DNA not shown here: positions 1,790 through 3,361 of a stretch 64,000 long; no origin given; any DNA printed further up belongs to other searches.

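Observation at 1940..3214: EAL phosphodiesterase with a C-terminal, apparently cytoplasmic Cache-like sensor domain inside a liv transporter locus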

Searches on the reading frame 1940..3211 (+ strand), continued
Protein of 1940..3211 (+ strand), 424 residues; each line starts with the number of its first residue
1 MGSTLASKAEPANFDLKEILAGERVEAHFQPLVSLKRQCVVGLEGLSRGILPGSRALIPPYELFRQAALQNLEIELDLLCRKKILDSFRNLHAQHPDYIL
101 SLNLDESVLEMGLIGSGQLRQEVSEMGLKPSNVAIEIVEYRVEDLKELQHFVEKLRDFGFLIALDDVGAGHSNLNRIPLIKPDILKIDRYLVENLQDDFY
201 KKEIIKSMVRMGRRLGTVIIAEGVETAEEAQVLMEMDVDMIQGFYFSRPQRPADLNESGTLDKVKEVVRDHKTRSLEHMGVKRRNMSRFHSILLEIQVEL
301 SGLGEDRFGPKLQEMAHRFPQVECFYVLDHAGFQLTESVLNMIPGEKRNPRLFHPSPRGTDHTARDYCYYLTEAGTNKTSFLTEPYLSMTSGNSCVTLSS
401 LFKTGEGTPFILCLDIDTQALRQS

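Call 16: find_encoding_contigs(protein=P0015, flank=8000, max_places=3)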
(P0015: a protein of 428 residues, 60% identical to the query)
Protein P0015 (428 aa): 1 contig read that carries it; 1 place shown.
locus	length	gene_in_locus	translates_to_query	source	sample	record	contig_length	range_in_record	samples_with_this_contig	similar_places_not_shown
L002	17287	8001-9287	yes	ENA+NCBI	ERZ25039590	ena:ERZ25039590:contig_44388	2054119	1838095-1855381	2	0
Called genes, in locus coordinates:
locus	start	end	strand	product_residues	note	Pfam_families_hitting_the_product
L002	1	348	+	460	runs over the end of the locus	PF13091:PLDc_2, PF00614:PLDc (weak), PF13091:PLDc_2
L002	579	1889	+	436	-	-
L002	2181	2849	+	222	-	PF00881:Nitroreductase, PF14512:TM1586_NiRdase (faint)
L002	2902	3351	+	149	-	PF13565:HTH_32 (weak)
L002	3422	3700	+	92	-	PF01527:HTH_Tnp_1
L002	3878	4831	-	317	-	PF01797:Y1_Tnp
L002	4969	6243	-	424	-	PF08450:SGL (faint), PF24684:Vgb_lyase (faint), PF25021:TEN_NHL (faint), PF01436:NHL (weak)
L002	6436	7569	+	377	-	PF13433:Peripla_BP_5, PF13458:Peripla_BP_6, PF01094:ANF_receptor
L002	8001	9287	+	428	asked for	PF00563:EAL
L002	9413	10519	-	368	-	PF00149:Metallophos, PF12850:Metallophos_2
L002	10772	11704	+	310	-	PF02653:BPD_transp_2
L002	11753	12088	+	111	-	PF07045:DUF1330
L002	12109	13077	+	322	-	PF02653:BPD_transp_2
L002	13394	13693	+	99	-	-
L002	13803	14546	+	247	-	-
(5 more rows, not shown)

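Call 17: find_encoding_contigs(protein=P0066, flank=7000, max_places=2)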
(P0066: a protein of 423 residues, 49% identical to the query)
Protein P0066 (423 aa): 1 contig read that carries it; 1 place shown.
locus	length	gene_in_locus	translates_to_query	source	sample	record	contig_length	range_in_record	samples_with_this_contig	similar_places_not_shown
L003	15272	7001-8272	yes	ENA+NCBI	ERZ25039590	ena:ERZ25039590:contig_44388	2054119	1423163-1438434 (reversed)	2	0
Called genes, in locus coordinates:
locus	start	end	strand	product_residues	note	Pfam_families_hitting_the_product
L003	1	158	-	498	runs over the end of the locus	PF00672:HAMP, PF00512:HisKA, PF02518:HATPase_c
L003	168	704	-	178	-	-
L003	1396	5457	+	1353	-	-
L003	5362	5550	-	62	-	-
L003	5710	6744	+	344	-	PF00356:LacI, PF00532:Peripla_BP_1, PF13407:Peripla_BP_4, PF13377:Peripla_BP_3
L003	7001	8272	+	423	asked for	PF00563:EAL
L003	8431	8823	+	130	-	-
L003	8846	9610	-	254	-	-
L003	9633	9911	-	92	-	-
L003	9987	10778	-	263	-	-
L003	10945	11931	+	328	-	PF00296:Bac_luciferase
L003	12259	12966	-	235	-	PF00300:His_Phos_1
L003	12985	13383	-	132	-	PF01850:PIN, PF13470:PIN_3 (weak)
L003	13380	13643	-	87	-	PF04014:MazE_antitoxin (weak)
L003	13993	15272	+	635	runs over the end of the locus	PF00890:FAD_binding_2 (weak), PF01134:GIDA, PF01266:DAO (faint), PF07992:Pyr_redox_2 (faint), PF12831:FAD_oxidored, PF21680:GIDA_C_1st, PF13932:SAM_GIDA_C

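Call 18: find_encoding_contigs(protein=P0083, flank=7000, max_places=2)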
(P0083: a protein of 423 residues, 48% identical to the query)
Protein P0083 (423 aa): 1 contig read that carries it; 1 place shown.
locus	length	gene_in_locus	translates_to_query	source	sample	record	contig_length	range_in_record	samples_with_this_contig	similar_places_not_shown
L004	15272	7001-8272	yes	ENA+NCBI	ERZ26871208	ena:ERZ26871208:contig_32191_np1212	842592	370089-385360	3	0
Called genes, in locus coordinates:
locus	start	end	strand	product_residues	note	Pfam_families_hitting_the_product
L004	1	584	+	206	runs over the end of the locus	-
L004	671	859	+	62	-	-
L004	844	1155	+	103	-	PF05016:ParE_toxin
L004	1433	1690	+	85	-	-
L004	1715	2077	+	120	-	-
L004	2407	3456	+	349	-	PF00248:Aldo_ket_red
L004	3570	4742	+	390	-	PF00150:Cellulase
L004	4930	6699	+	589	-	PF14827:dCache_3 (faint), PF00672:HAMP, PF00211:Guanylate_cyc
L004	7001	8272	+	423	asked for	PF00563:EAL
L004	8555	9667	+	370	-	-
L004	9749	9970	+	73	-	-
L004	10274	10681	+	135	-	-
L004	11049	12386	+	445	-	PF00909:Ammonium_transp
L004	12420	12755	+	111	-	PF00543:P-II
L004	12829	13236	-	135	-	PF07238:PilZ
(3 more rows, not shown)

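Call 19: find_encoding_contigs(protein=P0110, flank=7000, max_places=2)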
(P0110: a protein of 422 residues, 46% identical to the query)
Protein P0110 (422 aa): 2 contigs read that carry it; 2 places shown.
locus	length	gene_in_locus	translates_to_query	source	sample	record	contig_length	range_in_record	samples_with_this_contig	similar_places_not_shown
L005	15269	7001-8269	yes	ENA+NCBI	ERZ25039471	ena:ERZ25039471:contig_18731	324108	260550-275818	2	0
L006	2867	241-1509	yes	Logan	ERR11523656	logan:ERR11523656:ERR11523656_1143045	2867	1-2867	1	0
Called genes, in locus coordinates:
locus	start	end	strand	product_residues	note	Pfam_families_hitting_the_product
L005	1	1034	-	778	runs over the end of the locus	PF22548:AEP-TOTE, PF00270:DEAD, PF04851:ResIII, PF00271:Helicase_C (weak)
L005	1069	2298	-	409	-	PF13173:AAA_14, PF13635:DUF4143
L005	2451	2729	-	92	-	-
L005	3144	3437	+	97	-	PF12844:HTH_19 (faint), PF13560:HTH_31 (weak), PF01381:HTH_3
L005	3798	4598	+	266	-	PF11583:AurF (faint)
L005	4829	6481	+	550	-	PF00753:Lactamase_B, PF23023:Anti-Pycsar_Apyc1 (faint), PF12706:Lactamase_B_2, PF22505:RNase_J_b_CASP, PF07521:RMMBL, PF17770:RNase_J_C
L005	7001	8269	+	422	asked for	PF00563:EAL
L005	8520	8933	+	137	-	-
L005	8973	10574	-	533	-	PF00009:GTP_EFTU, PF01926:MMR_HSR1 (weak), PF22042:EF-G_D2, PF16658:RF3_C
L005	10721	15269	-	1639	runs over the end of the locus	-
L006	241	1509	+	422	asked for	PF00563:EAL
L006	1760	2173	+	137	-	-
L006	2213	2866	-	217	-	?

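Call 23: predict_structure(alignment_id=A1)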
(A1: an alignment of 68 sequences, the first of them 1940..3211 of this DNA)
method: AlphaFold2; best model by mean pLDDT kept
length: 424 residues; sequences in the alignment: 68
mean_pLDDT: 89.5   pTM: 0.79
mean pLDDT of the five models: 89.5, 88.5, 88.3, 85.7, 83.9
residues with pLDDT >= 90: 296; 70-90: 107; 50-70: 11; < 50: 10
segments of 3 or more residues with pLDDT < 50: 1-10
pLDDT, mean of each block of 10 residues (from residue 1): 35 82 96 96 96 90 91 91 96 96 81 81 94 91 82 93 90 80 95 95 94 95 97 95 97 96 96 89 90 95 94 93 93 94 69 92 90 78 91 92 91 92 71
secondary structure, 60 per line:
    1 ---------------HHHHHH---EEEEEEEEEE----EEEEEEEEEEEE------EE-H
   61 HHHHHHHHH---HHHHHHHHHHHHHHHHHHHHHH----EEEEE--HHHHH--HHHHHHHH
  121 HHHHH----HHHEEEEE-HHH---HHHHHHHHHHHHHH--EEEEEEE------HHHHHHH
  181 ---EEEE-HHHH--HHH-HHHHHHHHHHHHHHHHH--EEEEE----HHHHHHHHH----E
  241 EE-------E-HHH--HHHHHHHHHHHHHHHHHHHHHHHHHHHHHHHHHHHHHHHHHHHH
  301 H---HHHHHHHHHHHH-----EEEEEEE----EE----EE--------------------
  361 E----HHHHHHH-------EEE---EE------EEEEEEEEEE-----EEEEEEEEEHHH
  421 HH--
elements in order: H16-21 E25-34 E39-50 H60-69 H73-94 E99-103 H106-110 H113-125 E133-137 H145-158 E161-167 H174-180 E184-187 H189-192 H199-215 E218-222 H227-235 E240-242 H257-301 H305-316 E322-328 H366-372 E380-382 E394-403 E409-417 H418-422

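Call 26: fold_search(model_id=the predicted structure, library=pdb)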
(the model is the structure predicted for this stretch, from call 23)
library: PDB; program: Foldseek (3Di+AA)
matches with E <= 10: 1748; with E <= 0.001: 151
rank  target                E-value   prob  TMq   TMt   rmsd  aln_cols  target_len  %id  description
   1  2bas_B                3.7e-25  1.00  0.75  0.79   4.3       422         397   22  Crystal Structure of the Bacillus subtilis YkuI Protein, with an EAL Domain. (released 2005-11-29)
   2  2bas_A                1.4e-24  1.00  0.72  0.75   4.6       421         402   21  Crystal Structure of the Bacillus subtilis YkuI Protein, with an EAL Domain. (released 2005-11-29)
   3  2w27_B                7.8e-24  1.00  0.75  0.80   4.2       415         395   21  CRYSTAL STRUCTURE OF THE BACILLUS SUBTILIS YKUI PROTEIN, WITH AN EAL DOMAIN, IN COMPLEX WITH SUBSTRATE C-DI-GMP AND CA (released 2009-02-24)
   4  2w27_A                1.6e-23  1.00  0.74  0.78   4.5       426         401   21  CRYSTAL STRUCTURE OF THE BACILLUS SUBTILIS YKUI PROTEIN, WITH AN EAL DOMAIN, IN COMPLEX WITH SUBSTRATE C-DI-GMP AND CA (released 2009-02-24)
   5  5m1t_A                2.2e-18  1.00  0.53  0.88   2.4       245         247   28  PaMucR Phosphodiesterase, c-di-GMP complex (released 2017-03-01)
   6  4rni_A                3.9e-18  1.00  0.53  0.87   2.6       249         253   27  PaMorA dimeric phosphodiesterase. apo form (released 2014-11-19)
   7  3n3t_B                3.9e-18  1.00  0.52  0.82   4.3       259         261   25  Crystal structure of putative diguanylate cyclase/phosphodiesterase complex with cyclic di-gmp (released 2010-06-16)
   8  8arv_A                8.1e-18  1.00  0.51  0.82   4.0       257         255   26  Structure of the EAL domain of BifA from Pseudomonas aeruginosa (released 2023-04-12)
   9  5m3c_B                9.1e-18  1.00  0.52  0.52   2.1       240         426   28  Structure of the hybrid domain (GGDEF-EAL) of PA0575 from Pseudomonas aeruginosa PAO1 at 2.8 Ang. with GTP and Ca2+ bo (released 2017-12-20)
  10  4rnh                  1.0e-17  1.00  0.51  0.51   3.0       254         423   29  PaMorA tandem diguanylate cyclase - phosphodiesterase, c-di-GMP complex (released 2014-11-19)
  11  8arv_B                1.2e-17  1.00  0.51  0.83   5.2       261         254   26  Structure of the EAL domain of BifA from Pseudomonas aeruginosa (released 2023-04-12)
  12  3n3t_A                1.7e-17  1.00  0.51  0.81   4.3       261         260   26  Crystal structure of putative diguanylate cyclase/phosphodiesterase complex with cyclic di-gmp (released 2010-06-16)
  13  4hjf                  2.1e-17  1.00  0.53  0.83   4.1       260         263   27  EAL domain of phosphodiesterase PdeA in complex with c-di-GMP and Ca++ (released 2012-10-31)
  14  2r6o_A                5.9e-17  1.00  0.52  0.83   3.5       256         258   25  Crystal structure of putative diguanylate cyclase/phosphodiesterase from Thiobacillus denitrificans (released 2007-09-18)
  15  3u2e_B                7.4e-17  1.00  0.52  0.85   3.0       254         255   28  EAL domain of phosphodiesterase PdeA in complex with 5'-pGpG and Mg++ (released 2011-10-12)
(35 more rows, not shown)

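Call 41: search_protein_families(library=pfam, alignment_id=A3, max_evalue=0.01)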
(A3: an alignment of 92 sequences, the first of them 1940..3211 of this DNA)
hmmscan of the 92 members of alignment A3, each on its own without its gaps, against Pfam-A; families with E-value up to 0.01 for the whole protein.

A. member 1, window:1940-3211:+ (424 aa): 1 family
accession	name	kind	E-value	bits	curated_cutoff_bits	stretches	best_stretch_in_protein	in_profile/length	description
PF00563.25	EAL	-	2.6e-48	164.9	31.3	1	17-249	5-236/236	EAL domain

B. families by the number of members that match (of 92 scanned): 11 families
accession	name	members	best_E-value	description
PF00563.25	EAL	92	1.4e-56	EAL domain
PF02743.24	dCache_1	7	3.7e-07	Cache domain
PF00990.26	GGDEF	3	2.4e-46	Diguanylate cyclase, GGDEF domain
PF22673.2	MCP-like_PDC_1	3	0.0041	Methyl-accepting chemotaxis protein-like, first PDC sensor domain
PF00072.30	Response_reg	2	3.9e-20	Response regulator receiver domain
PF16561.11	AMPK1_CBM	1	6.3e-13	Glycogen recognition site of AMP-activated protein kinase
PF22288.1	DUF6963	1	0.00096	Domain of unknown function (DUF6963)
PF24898.2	GGDEF_GdpP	1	0.0014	Cyclic-di-AMP phosphodiesterase GdpP-like, GGDEF domain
PF07015.17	VirC1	1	0.0023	VirC1 protein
PF10388.15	YkuI_C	1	0.0037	EAL-domain associated signalling protein domain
PF01902.24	Diphthami_syn_2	1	0.0047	Diphthamide synthase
